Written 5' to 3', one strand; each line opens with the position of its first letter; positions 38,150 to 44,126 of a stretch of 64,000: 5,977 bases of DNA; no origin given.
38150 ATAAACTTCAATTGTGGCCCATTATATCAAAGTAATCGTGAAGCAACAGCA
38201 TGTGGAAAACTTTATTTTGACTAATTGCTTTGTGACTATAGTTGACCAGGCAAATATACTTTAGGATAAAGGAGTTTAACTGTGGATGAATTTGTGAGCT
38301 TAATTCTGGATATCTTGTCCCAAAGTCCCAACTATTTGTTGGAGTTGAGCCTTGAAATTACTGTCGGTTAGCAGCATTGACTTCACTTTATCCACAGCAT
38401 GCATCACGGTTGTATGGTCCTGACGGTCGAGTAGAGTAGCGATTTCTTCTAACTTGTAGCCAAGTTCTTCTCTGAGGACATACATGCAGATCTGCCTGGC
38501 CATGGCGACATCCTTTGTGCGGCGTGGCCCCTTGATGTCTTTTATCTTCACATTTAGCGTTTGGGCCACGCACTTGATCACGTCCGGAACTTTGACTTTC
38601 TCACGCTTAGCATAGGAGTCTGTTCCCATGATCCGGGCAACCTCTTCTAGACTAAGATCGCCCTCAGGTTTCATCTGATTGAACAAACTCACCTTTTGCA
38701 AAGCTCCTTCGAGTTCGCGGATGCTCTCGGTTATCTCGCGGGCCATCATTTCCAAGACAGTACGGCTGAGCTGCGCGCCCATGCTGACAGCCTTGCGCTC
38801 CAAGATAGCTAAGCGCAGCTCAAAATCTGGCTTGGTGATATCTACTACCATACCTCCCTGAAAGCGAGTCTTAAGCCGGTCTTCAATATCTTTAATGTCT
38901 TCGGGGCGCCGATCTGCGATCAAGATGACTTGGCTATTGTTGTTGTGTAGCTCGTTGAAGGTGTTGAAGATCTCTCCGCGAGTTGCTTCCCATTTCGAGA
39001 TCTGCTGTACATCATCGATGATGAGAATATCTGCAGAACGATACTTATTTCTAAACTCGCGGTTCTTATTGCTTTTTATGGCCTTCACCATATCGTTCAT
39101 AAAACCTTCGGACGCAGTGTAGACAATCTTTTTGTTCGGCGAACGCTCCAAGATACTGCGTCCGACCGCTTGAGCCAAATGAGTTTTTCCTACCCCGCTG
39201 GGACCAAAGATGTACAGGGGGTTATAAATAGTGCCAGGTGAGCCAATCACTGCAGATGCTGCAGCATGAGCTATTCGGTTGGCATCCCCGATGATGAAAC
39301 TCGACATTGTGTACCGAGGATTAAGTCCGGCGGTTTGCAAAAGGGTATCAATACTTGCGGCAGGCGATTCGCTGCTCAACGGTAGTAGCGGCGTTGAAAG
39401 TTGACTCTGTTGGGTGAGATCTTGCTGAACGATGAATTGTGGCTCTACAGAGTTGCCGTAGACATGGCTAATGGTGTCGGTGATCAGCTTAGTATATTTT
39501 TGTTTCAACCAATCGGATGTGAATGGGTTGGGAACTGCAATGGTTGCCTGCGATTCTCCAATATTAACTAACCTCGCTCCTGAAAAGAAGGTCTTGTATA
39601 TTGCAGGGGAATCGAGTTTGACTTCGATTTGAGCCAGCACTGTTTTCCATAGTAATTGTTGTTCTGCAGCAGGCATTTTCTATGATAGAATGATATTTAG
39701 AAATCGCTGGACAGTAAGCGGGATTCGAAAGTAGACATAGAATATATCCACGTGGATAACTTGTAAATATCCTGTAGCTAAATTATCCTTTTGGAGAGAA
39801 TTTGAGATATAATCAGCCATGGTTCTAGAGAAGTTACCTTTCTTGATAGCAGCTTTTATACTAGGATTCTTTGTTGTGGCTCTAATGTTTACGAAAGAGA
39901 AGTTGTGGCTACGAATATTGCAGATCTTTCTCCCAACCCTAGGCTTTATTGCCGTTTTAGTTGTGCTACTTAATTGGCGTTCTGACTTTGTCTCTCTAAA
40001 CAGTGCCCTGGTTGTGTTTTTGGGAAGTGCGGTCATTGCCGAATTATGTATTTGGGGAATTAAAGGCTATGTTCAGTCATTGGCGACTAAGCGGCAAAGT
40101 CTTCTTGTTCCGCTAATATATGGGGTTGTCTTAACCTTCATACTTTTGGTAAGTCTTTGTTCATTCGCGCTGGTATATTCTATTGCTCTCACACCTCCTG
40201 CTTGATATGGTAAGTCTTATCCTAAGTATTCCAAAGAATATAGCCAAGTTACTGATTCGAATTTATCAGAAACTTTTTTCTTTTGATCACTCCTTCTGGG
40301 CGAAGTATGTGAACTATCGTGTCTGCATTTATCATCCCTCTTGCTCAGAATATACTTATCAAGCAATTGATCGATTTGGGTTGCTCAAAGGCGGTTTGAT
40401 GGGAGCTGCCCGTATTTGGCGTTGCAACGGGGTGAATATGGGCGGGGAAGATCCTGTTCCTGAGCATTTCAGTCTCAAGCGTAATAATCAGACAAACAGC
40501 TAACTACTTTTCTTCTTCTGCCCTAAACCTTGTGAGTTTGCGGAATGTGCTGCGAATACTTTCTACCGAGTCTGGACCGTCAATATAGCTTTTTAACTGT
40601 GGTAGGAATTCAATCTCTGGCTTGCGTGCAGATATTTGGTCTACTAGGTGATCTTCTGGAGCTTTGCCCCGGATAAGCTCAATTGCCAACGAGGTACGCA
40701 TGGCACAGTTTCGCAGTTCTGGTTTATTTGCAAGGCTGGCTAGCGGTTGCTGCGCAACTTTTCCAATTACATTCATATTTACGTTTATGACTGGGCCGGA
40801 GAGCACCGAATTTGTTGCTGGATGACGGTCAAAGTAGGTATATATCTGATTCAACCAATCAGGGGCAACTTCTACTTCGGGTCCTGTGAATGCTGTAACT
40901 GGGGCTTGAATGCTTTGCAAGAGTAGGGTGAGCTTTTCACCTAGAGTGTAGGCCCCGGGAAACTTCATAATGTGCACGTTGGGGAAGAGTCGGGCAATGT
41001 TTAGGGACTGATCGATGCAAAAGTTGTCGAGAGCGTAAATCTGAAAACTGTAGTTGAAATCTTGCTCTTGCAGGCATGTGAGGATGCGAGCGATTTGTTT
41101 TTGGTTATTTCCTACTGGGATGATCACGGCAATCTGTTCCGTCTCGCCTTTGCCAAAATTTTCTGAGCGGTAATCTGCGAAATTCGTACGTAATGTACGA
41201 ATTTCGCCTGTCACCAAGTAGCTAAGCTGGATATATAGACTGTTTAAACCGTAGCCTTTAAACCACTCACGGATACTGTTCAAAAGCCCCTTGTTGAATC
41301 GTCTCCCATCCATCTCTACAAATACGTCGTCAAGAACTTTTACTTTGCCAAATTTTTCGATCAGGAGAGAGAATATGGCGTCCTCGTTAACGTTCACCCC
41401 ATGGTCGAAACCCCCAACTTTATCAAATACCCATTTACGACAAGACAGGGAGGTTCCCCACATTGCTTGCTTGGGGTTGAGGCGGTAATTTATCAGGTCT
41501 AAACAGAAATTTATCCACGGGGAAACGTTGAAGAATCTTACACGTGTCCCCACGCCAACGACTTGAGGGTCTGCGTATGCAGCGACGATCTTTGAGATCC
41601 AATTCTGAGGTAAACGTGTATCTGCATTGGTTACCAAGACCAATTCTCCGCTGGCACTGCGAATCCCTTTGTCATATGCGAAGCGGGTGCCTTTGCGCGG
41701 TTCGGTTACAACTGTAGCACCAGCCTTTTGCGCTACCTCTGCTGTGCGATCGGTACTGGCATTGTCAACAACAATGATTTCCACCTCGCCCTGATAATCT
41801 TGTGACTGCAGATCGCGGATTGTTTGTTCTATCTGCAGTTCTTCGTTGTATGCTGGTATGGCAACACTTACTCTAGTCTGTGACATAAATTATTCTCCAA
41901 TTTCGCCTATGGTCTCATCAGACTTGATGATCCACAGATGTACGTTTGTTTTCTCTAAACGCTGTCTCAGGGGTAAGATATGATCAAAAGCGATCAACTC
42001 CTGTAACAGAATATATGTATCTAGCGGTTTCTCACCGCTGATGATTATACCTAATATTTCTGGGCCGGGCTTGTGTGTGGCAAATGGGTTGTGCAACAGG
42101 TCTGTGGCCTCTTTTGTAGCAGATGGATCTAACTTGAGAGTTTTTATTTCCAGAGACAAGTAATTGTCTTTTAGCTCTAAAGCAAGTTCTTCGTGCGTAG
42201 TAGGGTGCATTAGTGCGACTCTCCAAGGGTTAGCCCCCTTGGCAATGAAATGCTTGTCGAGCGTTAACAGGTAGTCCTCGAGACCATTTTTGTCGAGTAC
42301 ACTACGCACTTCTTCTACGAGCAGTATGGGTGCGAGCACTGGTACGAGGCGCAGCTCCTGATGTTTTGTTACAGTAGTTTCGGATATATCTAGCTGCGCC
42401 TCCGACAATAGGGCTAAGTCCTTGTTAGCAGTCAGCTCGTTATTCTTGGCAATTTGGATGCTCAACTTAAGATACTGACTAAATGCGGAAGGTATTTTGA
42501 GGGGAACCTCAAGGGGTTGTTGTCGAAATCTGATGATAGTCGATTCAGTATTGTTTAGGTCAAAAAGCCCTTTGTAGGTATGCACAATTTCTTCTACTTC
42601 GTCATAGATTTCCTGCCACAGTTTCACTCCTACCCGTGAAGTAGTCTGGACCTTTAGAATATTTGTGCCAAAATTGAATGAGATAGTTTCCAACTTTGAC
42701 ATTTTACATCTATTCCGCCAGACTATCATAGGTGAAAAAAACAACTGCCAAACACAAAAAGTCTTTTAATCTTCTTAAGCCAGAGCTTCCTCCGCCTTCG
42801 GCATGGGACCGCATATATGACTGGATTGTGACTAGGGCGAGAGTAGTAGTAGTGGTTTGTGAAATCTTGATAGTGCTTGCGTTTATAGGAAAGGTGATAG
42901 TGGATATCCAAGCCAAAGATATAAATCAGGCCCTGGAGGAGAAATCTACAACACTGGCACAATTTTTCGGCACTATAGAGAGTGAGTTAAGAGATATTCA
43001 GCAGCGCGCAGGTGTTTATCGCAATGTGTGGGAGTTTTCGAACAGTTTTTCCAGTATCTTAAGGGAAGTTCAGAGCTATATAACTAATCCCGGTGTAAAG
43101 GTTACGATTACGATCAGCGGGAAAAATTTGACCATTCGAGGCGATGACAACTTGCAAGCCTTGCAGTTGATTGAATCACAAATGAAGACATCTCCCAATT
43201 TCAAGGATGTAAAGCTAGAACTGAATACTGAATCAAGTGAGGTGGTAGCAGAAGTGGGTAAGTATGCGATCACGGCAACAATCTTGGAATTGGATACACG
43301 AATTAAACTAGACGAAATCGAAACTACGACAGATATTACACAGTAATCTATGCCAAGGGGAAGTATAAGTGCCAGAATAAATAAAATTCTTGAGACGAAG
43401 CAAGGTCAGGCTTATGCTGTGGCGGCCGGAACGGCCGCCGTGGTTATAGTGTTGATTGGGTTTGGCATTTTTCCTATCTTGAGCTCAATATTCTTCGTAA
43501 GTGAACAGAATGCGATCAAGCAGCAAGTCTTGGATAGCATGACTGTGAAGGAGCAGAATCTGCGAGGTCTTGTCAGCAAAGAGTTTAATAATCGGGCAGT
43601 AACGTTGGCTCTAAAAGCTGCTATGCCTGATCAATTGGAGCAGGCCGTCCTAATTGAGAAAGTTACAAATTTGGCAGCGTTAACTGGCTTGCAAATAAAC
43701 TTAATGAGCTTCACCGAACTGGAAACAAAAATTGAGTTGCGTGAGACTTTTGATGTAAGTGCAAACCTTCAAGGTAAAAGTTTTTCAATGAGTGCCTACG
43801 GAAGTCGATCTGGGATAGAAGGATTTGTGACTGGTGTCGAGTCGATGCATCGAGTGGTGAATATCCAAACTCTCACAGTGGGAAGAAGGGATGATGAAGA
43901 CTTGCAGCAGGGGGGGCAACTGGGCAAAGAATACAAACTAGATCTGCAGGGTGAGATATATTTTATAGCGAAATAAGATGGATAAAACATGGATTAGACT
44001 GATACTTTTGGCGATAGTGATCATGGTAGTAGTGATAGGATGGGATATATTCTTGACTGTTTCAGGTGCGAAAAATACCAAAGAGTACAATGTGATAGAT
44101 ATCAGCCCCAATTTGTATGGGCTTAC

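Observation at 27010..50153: Two paralogous ECF sigma factor - transmembrane - large extracytoplasmic domain fusion proteins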

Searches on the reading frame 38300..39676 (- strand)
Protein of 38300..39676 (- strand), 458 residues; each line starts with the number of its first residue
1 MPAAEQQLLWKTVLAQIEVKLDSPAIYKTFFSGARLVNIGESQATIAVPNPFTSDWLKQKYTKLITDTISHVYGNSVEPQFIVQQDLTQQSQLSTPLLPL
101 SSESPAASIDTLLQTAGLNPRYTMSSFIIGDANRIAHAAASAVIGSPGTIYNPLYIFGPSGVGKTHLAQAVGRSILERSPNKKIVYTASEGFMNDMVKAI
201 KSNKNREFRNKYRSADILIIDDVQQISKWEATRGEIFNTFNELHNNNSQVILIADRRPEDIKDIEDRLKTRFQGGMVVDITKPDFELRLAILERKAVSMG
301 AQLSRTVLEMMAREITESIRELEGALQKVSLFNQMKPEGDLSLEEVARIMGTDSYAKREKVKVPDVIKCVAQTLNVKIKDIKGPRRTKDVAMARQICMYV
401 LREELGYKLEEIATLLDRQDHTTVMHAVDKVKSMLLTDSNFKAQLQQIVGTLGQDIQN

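Call 10: search_protein_families(library=pfam, proteins=[window:38300-39676:-], max_evalue=0.001)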
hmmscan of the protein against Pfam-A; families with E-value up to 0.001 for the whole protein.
window:38300-39676:- (458 aa): 10 families
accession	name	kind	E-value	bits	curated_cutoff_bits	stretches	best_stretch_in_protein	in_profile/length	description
PF00308.24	Bac_DnaA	-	1.7e-58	197.8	23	1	118-279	1-162/162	Bacterial DnaA ATPAse domain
PF08299.17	Bac_DnaA_C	-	1.2e-22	80.1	31.5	1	365-431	3-69/69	Bacterial dnaA protein helix-turn-helix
PF11638.13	DnaA_N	-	9.1e-11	41.8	24.6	1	9-69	3-63/65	DnaA N-terminal domain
PF00004.35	AAA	-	4.7e-09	37.2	21.2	1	155-261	2-114/131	ATPase family associated with various cellular activities (AAA)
PF01695.23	IstB_IS21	-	3.5e-08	33.7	24.1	1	154-251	95-190/238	IstB-like ATP binding protein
PF13401.12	AAA_22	-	1.4e-07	32.3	27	1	154-254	8-122/130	AAA domain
PF00910.28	RNA_helicase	-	1.5e-07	32.3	21.5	1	154-248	1-79/105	RNA helicase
PF13173.12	AAA_14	-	6.8e-07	29.8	27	1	153-238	4-86/129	AAA domain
PF01637.24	ATPase_2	-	6.2e-05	23.3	33.2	0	151-255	20-117/225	ATPase domain predominantly from Archaea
PF13191.12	AAA_16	-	0.00015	22.8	32.6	1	136-214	13-96/167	AAA ATPase domain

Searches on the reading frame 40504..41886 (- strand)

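Call 10: search_protein_families(library=pfam, proteins=[window:40504-41886:-], max_evalue=0.001)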
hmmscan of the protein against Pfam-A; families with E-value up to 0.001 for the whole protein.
window:40504-41886:- (460 aa): 4 families
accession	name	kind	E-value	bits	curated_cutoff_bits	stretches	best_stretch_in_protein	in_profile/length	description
PF00535.33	Glycos_transf_2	-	4.6e-35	121.5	23.3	2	7-121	1-121/168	Glycosyl transferase family 2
PF13641.12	Glyco_tranf_2_3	-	7.9e-13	49.4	27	1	5-126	2-133/230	Glycosyltransferase like family 2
PF13632.12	Glyco_trans_2_3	-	4.5e-05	23.8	27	1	83-179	2-109/198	Glycosyl transferase family group 2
PF10111.15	Glyco_tranf_2_2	-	0.0003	20.8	27.3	0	7-90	1-92/276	Glycosyltransferase like family 2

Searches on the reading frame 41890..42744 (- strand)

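Call 10: search_protein_families(library=pfam, proteins=[window:41890-42744:-], max_evalue=0.001)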
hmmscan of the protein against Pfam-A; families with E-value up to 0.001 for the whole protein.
window:41890-42744:- (284 aa): 1 family
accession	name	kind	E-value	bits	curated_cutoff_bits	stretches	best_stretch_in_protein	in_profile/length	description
PF02424.20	ApbE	-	6.4e-06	26.3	25.6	0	142-192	136-188/266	ApbE family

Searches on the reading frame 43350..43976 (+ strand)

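Call 24: search_protein_families(library=pfam, proteins=[window:43350-43976:+], max_evalue=0.0001)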
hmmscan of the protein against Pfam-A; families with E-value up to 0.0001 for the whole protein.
window:43350-43976:+ (208 aa): 1 family
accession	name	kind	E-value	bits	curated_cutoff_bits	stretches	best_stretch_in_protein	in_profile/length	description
PF04350.18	PilO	-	5.5e-06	27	22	1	81-183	35-127/145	Pilus assembly protein, PilO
